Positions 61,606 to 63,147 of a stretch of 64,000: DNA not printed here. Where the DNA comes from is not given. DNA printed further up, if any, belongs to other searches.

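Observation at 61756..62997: Shemin-pathway 5-aminolevulinate synthase in a Bacteroidota genome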

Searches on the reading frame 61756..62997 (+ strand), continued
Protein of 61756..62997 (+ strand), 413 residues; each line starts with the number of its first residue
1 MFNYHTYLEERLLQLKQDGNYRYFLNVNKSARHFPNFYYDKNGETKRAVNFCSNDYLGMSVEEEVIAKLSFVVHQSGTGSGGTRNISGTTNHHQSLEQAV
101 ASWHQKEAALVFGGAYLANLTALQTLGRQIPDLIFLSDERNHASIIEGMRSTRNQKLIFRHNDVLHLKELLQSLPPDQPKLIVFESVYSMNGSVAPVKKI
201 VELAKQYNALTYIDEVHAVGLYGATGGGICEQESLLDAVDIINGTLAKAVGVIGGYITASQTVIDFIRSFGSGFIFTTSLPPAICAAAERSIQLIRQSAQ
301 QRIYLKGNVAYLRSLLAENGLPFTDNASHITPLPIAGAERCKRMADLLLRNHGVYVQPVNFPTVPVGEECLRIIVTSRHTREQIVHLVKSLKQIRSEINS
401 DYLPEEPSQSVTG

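Call 92: search_protein_families(library=pfam, proteins=[P0253, P0254, P0255, P0266, P0317, P0328, P0252], max_evalue=0.001)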
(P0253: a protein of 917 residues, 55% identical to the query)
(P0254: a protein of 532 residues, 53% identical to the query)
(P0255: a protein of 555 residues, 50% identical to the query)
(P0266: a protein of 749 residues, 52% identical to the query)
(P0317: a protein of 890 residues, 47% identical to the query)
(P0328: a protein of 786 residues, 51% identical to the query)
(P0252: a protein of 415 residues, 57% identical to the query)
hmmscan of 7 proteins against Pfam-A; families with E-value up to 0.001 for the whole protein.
P0253 (917 aa): 4 families
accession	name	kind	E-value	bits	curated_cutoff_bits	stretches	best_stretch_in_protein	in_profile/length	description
PF00155.27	Aminotran_1_2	-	1.1e-55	189.7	19.7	1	60-403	3-361/361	Aminotransferase class I and II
PF01379.25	Porphobil_deam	-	1.3e-41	142.8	22.1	1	413-639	3-204/207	Porphobilinogen deaminase, dipyromethane cofactor binding domain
PF00266.25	Aminotran_5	-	1.3e-05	24.9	21.5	1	125-232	68-181/371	Aminotransferase class-V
PF01053.26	Cys_Met_Meta_PP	-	0.00047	19.2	27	1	104-233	53-180/381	Cys/Met metabolism PLP-dependent enzyme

P0254 (532 aa): 4 families
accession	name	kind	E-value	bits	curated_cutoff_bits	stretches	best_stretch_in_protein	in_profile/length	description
PF00155.27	Aminotran_1_2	-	3.6e-52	178.2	19.7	1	61-402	4-360/361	Aminotransferase class I and II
PF01379.25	Porphobil_deam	-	1.4e-16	61.1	22.1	1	412-516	2-104/207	Porphobilinogen deaminase, dipyromethane cofactor binding domain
PF00266.25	Aminotran_5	-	4.4e-06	26.3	21.5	1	129-232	72-181/371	Aminotransferase class-V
PF01053.26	Cys_Met_Meta_PP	-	5.6e-06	25.6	27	1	105-234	54-181/381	Cys/Met metabolism PLP-dependent enzyme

P0255 (555 aa): 4 families
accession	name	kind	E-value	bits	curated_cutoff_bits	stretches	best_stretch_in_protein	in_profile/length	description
PF00155.27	Aminotran_1_2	-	1.5e-77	261.7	19.7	2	275-531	90-357/361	Aminotransferase class I and II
PF01053.26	Cys_Met_Meta_PP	-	1.5e-05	24.2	27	0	169-277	51-156/381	Cys/Met metabolism PLP-dependent enzyme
PF00266.25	Aminotran_5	-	5e-05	22.9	21.5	1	276-364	89-181/371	Aminotransferase class-V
PF01212.27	Beta_elim_lyase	-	0.00027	20.8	27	0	172-264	34-135/288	Beta-eliminating lyase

P0266 (749 aa): 1 family
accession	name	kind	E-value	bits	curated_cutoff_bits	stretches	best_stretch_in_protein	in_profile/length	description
PF00155.27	Aminotran_1_2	-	6e-63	213.6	19.7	1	237-578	5-361/361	Aminotransferase class I and II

P0317 (890 aa): 4 families
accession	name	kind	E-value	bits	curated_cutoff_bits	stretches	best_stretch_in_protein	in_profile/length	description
PF00155.27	Aminotran_1_2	-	5.6e-54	184.1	19.7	1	40-375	2-357/361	Aminotransferase class I and II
PF01379.25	Porphobil_deam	-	3.1e-40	138.4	22.1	1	396-616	5-203/207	Porphobilinogen deaminase, dipyromethane cofactor binding domain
PF01053.26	Cys_Met_Meta_PP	-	5.9e-07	28.8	27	1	86-213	54-180/381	Cys/Met metabolism PLP-dependent enzyme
PF00266.25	Aminotran_5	-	0.00046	19.7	21.5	1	157-212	126-181/371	Aminotransferase class-V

P0328 (786 aa): 3 families
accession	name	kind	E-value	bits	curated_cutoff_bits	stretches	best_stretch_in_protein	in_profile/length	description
PF00155.27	Aminotran_1_2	-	8.4e-46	157.2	19.7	1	492-784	5-312/361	Aminotransferase class I and II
PF00266.25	Aminotran_5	-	1.7e-06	27.7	21.5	1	532-666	42-181/371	Aminotransferase class-V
PF01053.26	Cys_Met_Meta_PP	-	2.1e-06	27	27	1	532-666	51-179/381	Cys/Met metabolism PLP-dependent enzyme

P0252 (415 aa): 3 families
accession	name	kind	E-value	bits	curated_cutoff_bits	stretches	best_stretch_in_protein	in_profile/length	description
PF00155.27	Aminotran_1_2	-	4.2e-55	187.8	19.7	1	50-393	3-361/361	Aminotransferase class I and II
PF00266.25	Aminotran_5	-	2.5e-07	30.5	21.5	1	115-222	68-181/371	Aminotransferase class-V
PF01053.26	Cys_Met_Meta_PP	-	0.00022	20.3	27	1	95-224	54-181/381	Cys/Met metabolism PLP-dependent enzyme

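Call 93: list_cluster_members(proteins=[P0252, P0253, P0254, P0255, P0256, P0258, P0259, P0261, P0266, P0274])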
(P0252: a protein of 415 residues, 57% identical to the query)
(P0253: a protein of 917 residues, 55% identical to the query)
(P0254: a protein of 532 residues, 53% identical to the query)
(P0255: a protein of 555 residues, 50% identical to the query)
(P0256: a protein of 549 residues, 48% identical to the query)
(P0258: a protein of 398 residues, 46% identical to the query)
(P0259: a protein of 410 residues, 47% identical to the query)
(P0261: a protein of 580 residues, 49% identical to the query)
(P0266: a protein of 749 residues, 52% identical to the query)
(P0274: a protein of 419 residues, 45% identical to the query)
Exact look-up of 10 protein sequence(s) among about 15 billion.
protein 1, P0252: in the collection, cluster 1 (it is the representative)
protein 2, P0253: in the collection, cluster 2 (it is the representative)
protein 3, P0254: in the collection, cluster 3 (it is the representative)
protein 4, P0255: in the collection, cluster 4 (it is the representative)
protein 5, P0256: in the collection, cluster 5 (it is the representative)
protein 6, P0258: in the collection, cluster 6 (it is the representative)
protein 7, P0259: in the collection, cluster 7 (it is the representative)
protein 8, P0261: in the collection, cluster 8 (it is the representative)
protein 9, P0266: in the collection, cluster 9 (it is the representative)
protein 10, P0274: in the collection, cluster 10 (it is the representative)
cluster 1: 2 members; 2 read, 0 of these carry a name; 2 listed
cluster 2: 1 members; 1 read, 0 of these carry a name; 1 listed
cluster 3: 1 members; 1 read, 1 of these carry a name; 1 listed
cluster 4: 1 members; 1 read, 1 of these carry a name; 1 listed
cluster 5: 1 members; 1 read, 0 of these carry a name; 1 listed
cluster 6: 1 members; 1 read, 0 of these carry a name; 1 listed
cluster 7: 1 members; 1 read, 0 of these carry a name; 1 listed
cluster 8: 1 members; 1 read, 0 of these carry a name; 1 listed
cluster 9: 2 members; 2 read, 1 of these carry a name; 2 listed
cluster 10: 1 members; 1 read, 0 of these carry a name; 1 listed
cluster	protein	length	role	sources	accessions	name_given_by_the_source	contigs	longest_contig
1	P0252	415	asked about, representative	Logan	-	-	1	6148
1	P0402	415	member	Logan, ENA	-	-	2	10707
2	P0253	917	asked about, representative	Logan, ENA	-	-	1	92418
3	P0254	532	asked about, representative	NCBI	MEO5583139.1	MAG: 5-aminolevulinate synthase, partial [Saprospiraceae bacterium]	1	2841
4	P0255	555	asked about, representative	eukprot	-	maker-scaffold218_size252335-snap-gene-1.3 protein:Tk09649 ...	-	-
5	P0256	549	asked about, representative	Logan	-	-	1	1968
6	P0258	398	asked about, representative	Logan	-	-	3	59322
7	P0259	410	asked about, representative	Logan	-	-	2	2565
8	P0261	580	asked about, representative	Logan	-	-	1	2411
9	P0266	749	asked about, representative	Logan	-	-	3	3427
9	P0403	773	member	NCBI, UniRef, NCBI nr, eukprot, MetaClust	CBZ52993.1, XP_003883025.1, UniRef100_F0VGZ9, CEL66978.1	5-aminolevulinic acid synthase, related [Neospora caninum Liverpool] | 5-aminolevulinate synthase n=1 Tax=Neospora caninum (strain Liverpool) TaxID=572307 ... | XP_003883025.1 5-aminolevulinic acid synthase, related [Neospora caninum Liverpool]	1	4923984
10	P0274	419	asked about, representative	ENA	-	-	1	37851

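Call 95: list_cluster_members(proteins=[P0317, P0331, P0340, P0284, P0258, P0268, P0265, P0279, P0289, P0300])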
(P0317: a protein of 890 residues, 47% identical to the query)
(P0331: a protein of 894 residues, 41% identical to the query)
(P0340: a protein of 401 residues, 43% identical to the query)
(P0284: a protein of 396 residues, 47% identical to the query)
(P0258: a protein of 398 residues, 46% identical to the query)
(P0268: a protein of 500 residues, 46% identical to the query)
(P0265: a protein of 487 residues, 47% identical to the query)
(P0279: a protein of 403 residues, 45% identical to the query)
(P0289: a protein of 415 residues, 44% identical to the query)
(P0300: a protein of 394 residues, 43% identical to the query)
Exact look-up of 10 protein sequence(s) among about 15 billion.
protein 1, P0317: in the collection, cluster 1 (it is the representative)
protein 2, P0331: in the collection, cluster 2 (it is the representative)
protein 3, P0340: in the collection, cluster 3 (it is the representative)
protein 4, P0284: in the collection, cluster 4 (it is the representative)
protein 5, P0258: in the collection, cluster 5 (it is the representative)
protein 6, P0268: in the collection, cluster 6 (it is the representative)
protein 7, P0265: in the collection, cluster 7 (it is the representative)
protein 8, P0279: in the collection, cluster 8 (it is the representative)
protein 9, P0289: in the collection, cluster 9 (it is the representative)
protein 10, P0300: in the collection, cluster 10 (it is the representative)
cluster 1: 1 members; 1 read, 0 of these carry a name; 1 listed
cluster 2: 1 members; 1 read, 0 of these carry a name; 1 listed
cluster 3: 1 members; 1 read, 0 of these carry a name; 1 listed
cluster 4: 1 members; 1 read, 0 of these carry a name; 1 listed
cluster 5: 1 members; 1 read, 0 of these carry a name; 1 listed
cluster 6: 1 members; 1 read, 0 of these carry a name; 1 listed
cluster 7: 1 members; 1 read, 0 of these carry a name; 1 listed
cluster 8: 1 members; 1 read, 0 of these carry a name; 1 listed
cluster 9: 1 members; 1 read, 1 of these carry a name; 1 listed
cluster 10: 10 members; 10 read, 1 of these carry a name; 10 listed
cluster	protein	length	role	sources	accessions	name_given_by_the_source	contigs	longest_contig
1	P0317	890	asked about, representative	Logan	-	-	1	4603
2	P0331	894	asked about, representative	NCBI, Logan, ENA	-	-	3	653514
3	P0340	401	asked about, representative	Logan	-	-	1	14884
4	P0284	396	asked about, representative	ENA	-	-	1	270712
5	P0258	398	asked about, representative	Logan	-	-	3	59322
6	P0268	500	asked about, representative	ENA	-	-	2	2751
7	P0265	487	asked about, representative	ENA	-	-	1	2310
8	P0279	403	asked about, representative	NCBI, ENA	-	-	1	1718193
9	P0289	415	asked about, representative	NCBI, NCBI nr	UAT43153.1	5-aminolevulinate synthase [Anaplasmataceae bacterium AB001_6]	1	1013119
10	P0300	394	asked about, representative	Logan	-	-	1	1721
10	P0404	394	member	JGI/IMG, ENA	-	5-aminolevulinate synthase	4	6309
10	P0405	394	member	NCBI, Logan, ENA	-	-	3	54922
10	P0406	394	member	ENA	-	-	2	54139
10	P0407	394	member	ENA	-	-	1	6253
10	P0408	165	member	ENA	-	-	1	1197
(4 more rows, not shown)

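Call 96: find_encoding_contigs(protein=P0331, flank=8000, max_places=1)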
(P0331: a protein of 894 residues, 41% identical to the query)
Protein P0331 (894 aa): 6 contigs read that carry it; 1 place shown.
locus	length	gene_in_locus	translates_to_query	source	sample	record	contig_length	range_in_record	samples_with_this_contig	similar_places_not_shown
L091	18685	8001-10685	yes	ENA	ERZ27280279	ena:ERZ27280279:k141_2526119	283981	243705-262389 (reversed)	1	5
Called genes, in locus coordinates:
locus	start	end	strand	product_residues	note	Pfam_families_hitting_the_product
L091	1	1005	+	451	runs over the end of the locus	-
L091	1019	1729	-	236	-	PF03099:BPL_LplA_LipB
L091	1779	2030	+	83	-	-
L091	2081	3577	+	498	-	PF00133:tRNA-synt_1, PF01406:tRNA-synt_1e, PF09334:tRNA-synt_1g, PF00133:tRNA-synt_1, PF01406:tRNA-synt_1e (weak)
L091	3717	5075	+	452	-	PF13173:AAA_14 (faint), PF00308:Bac_DnaA, PF08299:Bac_DnaA_C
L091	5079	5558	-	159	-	PF00293:NUDIX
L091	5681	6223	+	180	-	PF01618:MotA_ExbB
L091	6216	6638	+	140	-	PF02472:ExbD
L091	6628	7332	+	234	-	PF00588:SpoU_methylase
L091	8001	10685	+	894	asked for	PF00155:Aminotran_1_2, PF01053:Cys_Met_Meta_PP (weak), PF01379:Porphobil_deam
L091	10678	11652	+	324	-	PF00490:ALAD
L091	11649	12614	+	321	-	PF01208:URO-D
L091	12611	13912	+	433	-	PF04055:Radical_SAM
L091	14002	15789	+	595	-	PF06723:MreB_Mbl, PF00012:HSP70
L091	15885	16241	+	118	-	PF00338:Ribosomal_S10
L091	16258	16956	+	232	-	PF00297:Ribosomal_L3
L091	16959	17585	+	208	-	PF00573:Ribosomal_L4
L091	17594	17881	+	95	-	PF00276:Ribosomal_L23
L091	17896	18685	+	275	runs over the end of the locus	PF00181:Ribosomal_L2_N, PF03947:Ribosomal_L2_C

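Call 97: find_encoding_contigs(protein=P0253, flank=8000, max_places=1)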
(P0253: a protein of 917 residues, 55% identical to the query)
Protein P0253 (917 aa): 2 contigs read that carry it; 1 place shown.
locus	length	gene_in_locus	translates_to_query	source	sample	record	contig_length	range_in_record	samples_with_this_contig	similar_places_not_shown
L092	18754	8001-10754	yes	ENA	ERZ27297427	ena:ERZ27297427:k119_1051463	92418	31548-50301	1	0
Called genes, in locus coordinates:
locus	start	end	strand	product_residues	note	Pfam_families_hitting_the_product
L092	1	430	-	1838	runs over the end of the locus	PF11974:bMG3, PF01835:MG2, PF17962:bMG6, PF07703:A2M_BRD, PF00207:A2M (weak), PF07678:TED_complement, PF17973:bMG10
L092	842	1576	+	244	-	PF01507:PAPS_reduct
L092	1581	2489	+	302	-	PF01507:PAPS_reduct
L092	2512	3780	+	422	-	PF00009:GTP_EFTU, PF22594:GTP-eEF1A_C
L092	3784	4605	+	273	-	PF00590:TP_methylase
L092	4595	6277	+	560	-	PF00258:Flavodoxin_1, PF00667:FAD_binding_1, PF00175:NAD_binding_1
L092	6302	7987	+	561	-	PF03460:NIR_SIR_ferr, PF01077:NIR_SIR, PF03460:NIR_SIR_ferr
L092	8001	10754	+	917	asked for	PF00155:Aminotran_1_2, PF00266:Aminotran_5 (faint), PF01379:Porphobil_deam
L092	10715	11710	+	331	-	PF00490:ALAD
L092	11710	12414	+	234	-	PF10677:DUF2490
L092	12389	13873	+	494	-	PF13241:NAD_binding_7, PF14824:Sirohm_synth_M (weak), PF01925:TauE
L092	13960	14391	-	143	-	-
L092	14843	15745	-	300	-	PF12833:HTH_18, PF00165:HTH_AraC (weak)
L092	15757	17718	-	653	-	PF16177:ACAS_N, PF00501:AMP-binding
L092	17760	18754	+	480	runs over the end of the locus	PF00289:Biotin_carb_N, PF02222:ATP-grasp, PF02786:CPSase_L_D2, PF07478:Dala_Dala_lig_C, PF02785:Biotin_carb_C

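Call 98: find_homologous_proteins(query=L091:14002-15786:+, max_evalue=1e-100)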
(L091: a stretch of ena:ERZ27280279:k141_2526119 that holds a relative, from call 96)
Query L091:14002-15786:+ (595 aa): 402 proteins with E <= 1e-100 among 8000 candidates; the best 120 are listed.
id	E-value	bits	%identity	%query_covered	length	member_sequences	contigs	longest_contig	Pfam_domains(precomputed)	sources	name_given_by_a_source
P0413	0.0e+0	1294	100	100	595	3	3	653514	PF00012.27,PF06723.20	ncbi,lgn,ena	-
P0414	0.0e+0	1019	81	100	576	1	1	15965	PF00012.27,PF06723.20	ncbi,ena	-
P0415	0.0e+0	1010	80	100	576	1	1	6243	PF00012.27,PF06723.20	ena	-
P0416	0.0e+0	1010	79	100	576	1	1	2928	PF00012.27,PF06723.20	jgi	jgi:molecular chaperone HscA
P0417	2.3e-297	1005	79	100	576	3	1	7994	PF00012.27,PF06723.20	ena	-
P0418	5.3e-297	1004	79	100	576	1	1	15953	PF00012.27,PF06723.20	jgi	-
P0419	1.3e-295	999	79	100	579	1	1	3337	PF00012.27,PF06723.20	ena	-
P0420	4.6e-295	997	78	100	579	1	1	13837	PF00012.27,PF06723.20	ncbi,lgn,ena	-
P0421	1.9e-288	976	77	100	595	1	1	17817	PF00012.27,PF06723.20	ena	-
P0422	7.9e-267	904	79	92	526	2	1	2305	PF00012.27,PF06723.20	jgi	jgi:molecular chaperone HscA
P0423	1.5e-236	804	65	100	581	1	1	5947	PF00012.27,PF06723.20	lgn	-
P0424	5.0e-236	803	64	100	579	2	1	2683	PF00012.27,PF06723.20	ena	-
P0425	7.3e-236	802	64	100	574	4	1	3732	PF00012.27,PF06723.20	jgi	jgi:molecular chaperone HscA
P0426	1.5e-235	801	64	100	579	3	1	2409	PF00012.27,PF06723.20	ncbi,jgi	jgi:molecular chaperone HscA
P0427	1.8e-235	801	64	100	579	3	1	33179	PF00012.27,PF06723.20,PF23717.2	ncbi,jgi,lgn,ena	-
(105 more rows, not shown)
